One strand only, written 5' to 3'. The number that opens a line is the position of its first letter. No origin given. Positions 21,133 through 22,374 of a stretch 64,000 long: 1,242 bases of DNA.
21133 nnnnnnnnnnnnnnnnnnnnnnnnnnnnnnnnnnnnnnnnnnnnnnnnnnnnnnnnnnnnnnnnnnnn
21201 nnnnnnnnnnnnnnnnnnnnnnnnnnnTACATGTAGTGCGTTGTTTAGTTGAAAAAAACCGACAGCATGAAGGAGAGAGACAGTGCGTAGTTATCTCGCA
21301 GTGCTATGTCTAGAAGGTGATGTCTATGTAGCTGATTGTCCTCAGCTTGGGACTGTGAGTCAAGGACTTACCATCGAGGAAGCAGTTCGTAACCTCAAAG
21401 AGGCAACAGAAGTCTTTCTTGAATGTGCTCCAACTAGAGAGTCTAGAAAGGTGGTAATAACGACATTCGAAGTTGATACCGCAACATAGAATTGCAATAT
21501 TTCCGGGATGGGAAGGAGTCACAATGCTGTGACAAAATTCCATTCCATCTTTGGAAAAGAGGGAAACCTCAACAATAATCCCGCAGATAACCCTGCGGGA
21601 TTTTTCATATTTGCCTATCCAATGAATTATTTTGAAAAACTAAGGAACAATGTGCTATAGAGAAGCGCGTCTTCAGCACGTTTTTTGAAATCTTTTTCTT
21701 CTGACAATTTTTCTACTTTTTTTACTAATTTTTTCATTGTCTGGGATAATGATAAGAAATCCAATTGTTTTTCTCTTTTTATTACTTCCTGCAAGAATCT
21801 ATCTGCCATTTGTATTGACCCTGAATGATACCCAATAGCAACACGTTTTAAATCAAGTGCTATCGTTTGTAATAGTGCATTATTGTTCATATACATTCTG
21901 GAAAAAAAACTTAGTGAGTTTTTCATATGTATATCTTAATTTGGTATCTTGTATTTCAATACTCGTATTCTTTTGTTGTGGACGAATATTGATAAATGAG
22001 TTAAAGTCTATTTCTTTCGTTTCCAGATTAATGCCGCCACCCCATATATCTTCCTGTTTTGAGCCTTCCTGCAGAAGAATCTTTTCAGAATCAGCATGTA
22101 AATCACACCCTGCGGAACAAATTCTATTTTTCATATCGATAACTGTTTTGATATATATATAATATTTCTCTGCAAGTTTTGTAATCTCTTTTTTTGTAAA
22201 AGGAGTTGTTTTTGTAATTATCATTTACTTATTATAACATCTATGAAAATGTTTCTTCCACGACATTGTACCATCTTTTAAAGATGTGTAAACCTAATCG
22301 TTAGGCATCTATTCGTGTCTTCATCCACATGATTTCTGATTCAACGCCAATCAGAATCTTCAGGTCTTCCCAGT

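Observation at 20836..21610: Higher-GC mini-island carrying an orphan HicB-like antitoxin and an unknown upstream partner, each with a copy of an operator-like leader and no HicA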

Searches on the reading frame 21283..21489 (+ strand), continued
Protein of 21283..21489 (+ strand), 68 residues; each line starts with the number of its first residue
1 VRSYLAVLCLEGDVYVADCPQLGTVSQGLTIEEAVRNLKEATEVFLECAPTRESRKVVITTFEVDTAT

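Call 91: fold_search(model_id=the predicted structure, library=pdb)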
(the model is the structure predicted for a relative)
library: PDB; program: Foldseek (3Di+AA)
matches with E <= 10: 366; with E <= 0.001: 0
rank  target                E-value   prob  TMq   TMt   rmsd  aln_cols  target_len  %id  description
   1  2yzt                  7.0e-03  1.00  0.63  0.64   7.0        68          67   29  Crystal structure of uncharacterized conserved protein from Thermus thermophilus HB8 (released 2007-11-06)
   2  6g1c_V                6.6e-02  0.97  0.49  0.40   4.7        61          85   30  Crystal structure of the N-terminal domain of Burkholderia Pseudomallei antitoxin HicB (released 2018-10-31)
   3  6u8t_A                1.3e-01  0.69  0.38  0.17   7.4        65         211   17  Crystal structure of YopT domain of Pasteurella Multocida PfhB2-toxin (released 2020-09-09)
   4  6u8t_B                1.8e-01  0.63  0.38  0.17   7.3        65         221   17  Crystal structure of YopT domain of Pasteurella Multocida PfhB2-toxin (released 2020-09-09)
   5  6g1n_C                1.9e-01  0.90  0.50  0.27   4.5        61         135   30  Crystal structure of the Burkholderia Pseudomallei antitoxin HicB (released 2018-10-31)
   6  6u8t_C                1.9e-01  0.60  0.37  0.17   7.3        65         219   17  Crystal structure of YopT domain of Pasteurella Multocida PfhB2-toxin (released 2020-09-09)
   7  6u8t_D                3.8e-01  0.44  0.38  0.18   7.6        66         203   17  Crystal structure of YopT domain of Pasteurella Multocida PfhB2-toxin (released 2020-09-09)
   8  8yig_B                5.8e-01  0.60  0.50  0.39  17.0        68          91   15  DmDcr-2/LoqsPD/slm2 in initial binding state (released 2025-03-05)
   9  9kby_A                7.5e-01  0.94  0.59  0.06   5.2        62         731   10  Cryo-EM structure of DCL4-Hairpin RNA complex (released 2026-02-18)
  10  2l3j_MODEL_1_A        7.5e-01  0.51  0.45  0.17  10.4        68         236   18  The solution structure of the ADAR2 dsRBM-RNA complex reveals a sequence-specific read out of the minor groove (released 2010-10-27)
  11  3k6q_A                8.5e-01  0.97  0.58  0.30   1.2        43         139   19  CRYSTAL STRUCTURE OF An antitoxin part of a putative toxin/antitoxin system (SWOL_0700) FROM SYNTROPHOMONAS WOLFEI SUB (released 2009-10-27)
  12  9cq3_H                9.0e-01  0.06  0.23  0.12  30.2        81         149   11  The gap-filling complex with Pol mu engaged in the NHEJ pathway (released 2025-04-23)
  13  3k6q_B                1.1e+00  0.97  0.60  0.30   1.0        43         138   19  CRYSTAL STRUCTURE OF An antitoxin part of a putative toxin/antitoxin system (SWOL_0700) FROM SYNTROPHOMONAS WOLFEI SUB (released 2009-10-27)
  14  1yyo_B                1.2e+00  0.90  0.60  0.20   2.0        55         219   18  Crystal structure of RNase III mutant E110K from Aquifex aeolicus complexed with double-stranded RNA at 2.9-Angstrom R (released 2005-11-22)
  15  5v1u_B                1.2e+00  0.25  0.34  0.28  10.7        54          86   15  TbiB1 in Complex with the TbiA(beta) Leader Peptide (released 2018-09-05)
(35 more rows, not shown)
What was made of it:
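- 21283..21489 (+): hicB: a 68-aa HicB antitoxin consisting only of the partial RNase H (HicA-binding) domain, with no DNA-binding domain. Top Foldseek matches are 2YZT and HicB (call 91).
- On HicB antitoxin (partial RNase H fold; Pfam HicB_lk_antitox / UPF0150): Top Foldseek matches are 2YZT, HicB 6G1C/6G1N and 3K6Q (call 91).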

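Call 93: search_protein_families(library=phrogs, proteins=[window:21283-21489:+], max_evalue=1)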
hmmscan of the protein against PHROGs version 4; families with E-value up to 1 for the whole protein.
window:21283-21489:+ (68 aa): 7 families
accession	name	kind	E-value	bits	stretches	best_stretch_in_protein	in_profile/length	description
phrog_497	-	moron, auxiliary metabolic gene and host takeover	0.00042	20.9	1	4-47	13-58/342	toxin-antitoxin system HicB-like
phrog_11958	-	unknown function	0.00049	21.3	1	13-53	15-56/84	-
phrog_12841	-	unknown function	0.019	16.4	1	13-49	17-53/106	-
phrog_19953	-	unknown function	0.046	14.7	1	14-51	71-108/116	-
phrog_3448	-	unknown function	0.081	14.1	1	10-42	21-53/85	-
phrog_37441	-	unknown function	0.1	13.4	1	25-40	35-50/52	-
phrog_24167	-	unknown function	0.24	11.8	1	7-54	111-154/256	-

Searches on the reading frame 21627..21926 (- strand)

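Call 4: search_protein_families(library=pfam, proteins=[window:21627-21926:-], max_evalue=1)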
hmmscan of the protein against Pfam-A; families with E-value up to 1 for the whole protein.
window:21627-21926:- (99 aa): 1 family
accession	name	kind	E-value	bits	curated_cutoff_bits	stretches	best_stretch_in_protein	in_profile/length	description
PF07701.20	HNOBA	-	0.1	12.5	23.4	1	3-92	127-207/216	Heme NO binding associated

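Call 45: search_protein_families(library=ncbifam, proteins=[window:21627-21926:-], max_evalue=1)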
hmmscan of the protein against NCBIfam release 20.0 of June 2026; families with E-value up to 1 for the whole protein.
window:21627-21926:- (99 aa): 2 families
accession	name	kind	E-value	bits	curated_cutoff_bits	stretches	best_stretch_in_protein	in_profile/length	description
NF052662.1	SprTrRegSpoVIF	equivalog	0.017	15.1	130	0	37-65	54-82/84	sporulation-specific transcription regulator SpoVIF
NF004869.0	PRK06224.1-6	subfamily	0.059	12.7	212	1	28-71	92-131/263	citryl-CoA lyase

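Call 46: search_protein_families(library=padloc, proteins=[window:21627-21926:-], max_evalue=1)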
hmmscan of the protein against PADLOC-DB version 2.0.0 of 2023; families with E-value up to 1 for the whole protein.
window:21627-21926:- (99 aa): 0 families

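Call 93: search_protein_families(library=phrogs, proteins=[window:21627-21926:-], max_evalue=1)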
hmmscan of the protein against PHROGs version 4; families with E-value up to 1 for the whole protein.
window:21627-21926:- (99 aa): 2 families
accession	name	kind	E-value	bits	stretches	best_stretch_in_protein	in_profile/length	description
phrog_154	-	DNA, RNA and nucleotide metabolism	0.074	14.1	1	27-85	41-99/112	replication initiation protein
phrog_26599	-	unknown function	0.41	11.7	1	46-89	4-49/81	-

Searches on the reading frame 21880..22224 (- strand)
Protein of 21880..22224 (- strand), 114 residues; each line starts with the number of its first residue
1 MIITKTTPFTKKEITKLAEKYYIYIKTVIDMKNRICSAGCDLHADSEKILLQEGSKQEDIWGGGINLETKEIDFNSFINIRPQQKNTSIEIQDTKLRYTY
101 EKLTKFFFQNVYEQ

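Call 4: search_protein_families(library=pfam, proteins=[window:21880-22224:-], max_evalue=1)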
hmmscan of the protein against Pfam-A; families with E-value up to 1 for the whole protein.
window:21880-22224:- (114 aa): 1 family
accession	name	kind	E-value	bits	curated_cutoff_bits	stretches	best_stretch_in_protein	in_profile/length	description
PF18924.5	DUF5674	-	2e-22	79.7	27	1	7-98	5-100/109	Protein of unknown function (DUF5674)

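Call 37: find_encoding_contigs(protein=window:21880-22224:-, flank=6000)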
Protein window:21880-22224:- (114 aa): no gene with exactly this product is on record in the collection.
